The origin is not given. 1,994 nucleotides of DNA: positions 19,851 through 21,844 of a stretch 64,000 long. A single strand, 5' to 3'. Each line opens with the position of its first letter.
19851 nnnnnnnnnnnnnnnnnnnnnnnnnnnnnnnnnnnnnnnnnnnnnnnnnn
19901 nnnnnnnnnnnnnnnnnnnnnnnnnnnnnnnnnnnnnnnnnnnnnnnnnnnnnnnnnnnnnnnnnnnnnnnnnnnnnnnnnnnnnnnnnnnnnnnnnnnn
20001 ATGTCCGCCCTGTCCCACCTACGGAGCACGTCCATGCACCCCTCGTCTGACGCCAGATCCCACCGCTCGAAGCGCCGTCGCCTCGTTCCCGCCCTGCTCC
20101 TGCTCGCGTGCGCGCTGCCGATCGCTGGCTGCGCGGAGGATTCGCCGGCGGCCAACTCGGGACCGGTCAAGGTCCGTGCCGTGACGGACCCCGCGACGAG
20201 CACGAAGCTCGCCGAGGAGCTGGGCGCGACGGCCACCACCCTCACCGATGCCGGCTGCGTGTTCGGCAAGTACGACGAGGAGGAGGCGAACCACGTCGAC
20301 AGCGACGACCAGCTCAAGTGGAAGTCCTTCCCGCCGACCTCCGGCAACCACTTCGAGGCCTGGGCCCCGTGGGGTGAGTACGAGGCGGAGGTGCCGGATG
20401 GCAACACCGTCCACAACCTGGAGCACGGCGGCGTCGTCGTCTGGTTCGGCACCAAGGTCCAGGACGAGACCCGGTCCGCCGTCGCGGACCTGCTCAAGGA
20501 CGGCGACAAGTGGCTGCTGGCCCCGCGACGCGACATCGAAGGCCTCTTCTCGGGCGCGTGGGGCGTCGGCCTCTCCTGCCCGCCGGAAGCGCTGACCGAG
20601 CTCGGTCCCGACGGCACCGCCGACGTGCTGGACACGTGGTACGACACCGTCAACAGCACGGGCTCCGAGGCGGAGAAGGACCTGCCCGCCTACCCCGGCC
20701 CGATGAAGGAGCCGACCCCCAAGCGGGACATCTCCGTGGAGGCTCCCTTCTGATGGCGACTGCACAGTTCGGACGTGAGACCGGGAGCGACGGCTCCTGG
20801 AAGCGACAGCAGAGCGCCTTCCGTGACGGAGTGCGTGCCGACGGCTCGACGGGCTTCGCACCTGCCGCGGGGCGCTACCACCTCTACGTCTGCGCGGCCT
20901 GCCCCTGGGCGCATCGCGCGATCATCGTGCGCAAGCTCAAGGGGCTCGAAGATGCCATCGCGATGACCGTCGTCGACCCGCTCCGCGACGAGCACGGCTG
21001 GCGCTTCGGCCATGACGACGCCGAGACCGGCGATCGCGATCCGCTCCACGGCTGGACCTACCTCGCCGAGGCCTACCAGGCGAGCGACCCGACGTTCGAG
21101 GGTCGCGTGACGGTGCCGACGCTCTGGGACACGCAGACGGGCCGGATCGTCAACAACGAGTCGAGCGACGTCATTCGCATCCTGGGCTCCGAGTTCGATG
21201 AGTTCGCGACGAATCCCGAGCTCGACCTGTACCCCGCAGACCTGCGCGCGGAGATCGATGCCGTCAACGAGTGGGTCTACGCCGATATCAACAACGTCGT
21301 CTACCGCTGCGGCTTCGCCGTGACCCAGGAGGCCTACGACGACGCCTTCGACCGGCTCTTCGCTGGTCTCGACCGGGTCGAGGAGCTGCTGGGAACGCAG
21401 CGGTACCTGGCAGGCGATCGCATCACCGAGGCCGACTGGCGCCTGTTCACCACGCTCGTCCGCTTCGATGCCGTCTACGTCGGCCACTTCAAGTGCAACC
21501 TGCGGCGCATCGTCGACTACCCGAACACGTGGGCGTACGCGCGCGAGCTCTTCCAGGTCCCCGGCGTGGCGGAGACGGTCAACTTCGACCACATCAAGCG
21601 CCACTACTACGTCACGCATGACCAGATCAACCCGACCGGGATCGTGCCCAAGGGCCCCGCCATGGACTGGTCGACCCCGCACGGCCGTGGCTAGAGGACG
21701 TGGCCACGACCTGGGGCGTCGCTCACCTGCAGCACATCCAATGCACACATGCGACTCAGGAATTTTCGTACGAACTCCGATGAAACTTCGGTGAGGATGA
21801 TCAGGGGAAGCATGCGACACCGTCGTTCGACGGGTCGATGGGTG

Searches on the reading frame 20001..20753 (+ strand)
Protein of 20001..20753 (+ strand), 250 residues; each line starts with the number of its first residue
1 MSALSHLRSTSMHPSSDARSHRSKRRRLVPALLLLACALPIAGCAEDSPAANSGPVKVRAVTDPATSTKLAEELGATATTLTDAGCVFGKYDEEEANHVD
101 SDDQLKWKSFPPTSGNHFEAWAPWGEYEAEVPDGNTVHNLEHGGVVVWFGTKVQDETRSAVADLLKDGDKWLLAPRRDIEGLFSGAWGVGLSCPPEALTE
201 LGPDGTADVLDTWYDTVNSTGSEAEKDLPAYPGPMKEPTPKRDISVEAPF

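Call 94: search_protein_families(library=pfam, proteins=[window:20001-20753:+], max_evalue=0.001)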
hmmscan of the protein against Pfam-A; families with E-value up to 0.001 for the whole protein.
window:20001-20753:+ (250 aa): 1 family
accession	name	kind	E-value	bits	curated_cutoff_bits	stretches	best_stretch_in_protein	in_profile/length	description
PF11303.13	DUF3105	-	2e-16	60.7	25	1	98-181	1-87/130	Protein of unknown function (DUF3105)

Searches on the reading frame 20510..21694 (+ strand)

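Call 94: search_protein_families(library=pfam, proteins=[window:20510-21694:+], max_evalue=0.001)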
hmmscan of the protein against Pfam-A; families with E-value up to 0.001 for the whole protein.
window:20510-21694:+ (394 aa): 3 families
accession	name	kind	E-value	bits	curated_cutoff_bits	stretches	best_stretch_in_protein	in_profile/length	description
PF13410.11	GST_C_2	-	1.6e-16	60.6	24.9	1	273-345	1-68/69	Glutathione S-transferase, C-terminal domain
PF13409.12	GST_N_2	-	2.8e-10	41.1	25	1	130-226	1-68/70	Glutathione S-transferase, N-terminal domain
PF00043.30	GST_C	-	2.7e-05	24.8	20.7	1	271-319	19-67/93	Glutathione S-transferase, C-terminal domain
